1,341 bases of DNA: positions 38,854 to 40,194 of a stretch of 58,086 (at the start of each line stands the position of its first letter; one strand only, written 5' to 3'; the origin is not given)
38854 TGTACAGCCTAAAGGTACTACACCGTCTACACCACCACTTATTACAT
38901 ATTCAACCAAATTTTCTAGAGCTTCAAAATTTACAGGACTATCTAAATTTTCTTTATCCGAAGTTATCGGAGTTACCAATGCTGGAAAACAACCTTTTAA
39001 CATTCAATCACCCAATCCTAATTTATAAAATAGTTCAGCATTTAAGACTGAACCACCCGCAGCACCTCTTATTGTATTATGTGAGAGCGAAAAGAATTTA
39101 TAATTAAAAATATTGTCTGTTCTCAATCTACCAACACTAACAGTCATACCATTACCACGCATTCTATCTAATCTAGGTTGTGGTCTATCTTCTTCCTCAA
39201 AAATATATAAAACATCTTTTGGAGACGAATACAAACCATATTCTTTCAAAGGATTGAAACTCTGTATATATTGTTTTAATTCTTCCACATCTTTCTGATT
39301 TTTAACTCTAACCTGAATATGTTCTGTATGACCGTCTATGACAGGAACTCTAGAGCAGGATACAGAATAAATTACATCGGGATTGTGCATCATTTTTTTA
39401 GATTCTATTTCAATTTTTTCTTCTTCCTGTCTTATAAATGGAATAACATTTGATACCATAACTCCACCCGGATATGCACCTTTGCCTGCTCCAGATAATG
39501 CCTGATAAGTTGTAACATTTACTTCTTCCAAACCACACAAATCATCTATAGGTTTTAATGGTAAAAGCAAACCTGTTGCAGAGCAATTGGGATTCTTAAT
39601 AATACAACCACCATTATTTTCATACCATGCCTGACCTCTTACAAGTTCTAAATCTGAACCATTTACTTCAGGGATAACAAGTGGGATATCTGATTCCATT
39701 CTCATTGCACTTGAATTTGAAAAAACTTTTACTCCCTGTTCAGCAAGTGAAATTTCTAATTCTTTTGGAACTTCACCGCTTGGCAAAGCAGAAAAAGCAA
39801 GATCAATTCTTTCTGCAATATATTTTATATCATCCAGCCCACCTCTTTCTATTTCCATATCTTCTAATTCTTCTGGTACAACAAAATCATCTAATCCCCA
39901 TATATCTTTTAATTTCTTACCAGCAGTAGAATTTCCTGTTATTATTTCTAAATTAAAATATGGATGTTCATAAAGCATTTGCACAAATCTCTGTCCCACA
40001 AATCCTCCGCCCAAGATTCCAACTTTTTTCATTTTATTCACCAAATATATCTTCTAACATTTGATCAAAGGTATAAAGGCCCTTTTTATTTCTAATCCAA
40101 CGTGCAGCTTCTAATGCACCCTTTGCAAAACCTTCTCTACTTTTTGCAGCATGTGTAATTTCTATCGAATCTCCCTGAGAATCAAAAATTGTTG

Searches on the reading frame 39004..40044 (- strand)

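Call 57: search_protein_families(library=pfam, proteins=[window:39004-40044:-], max_evalue=0.001)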
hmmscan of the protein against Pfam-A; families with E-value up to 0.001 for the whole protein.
window:39004-40044:- (346 aa): 2 families
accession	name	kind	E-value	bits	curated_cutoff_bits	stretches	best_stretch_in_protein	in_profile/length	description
PF02774.23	Semialdhyde_dhC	-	6.9e-29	101.7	26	1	163-325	1-183/184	Semialdehyde dehydrogenase, dimerisation domain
PF01118.30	Semialdhyde_dh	-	2.7e-24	86.3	26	1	7-133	1-119/121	Semialdehyde dehydrogenase, NAD binding domain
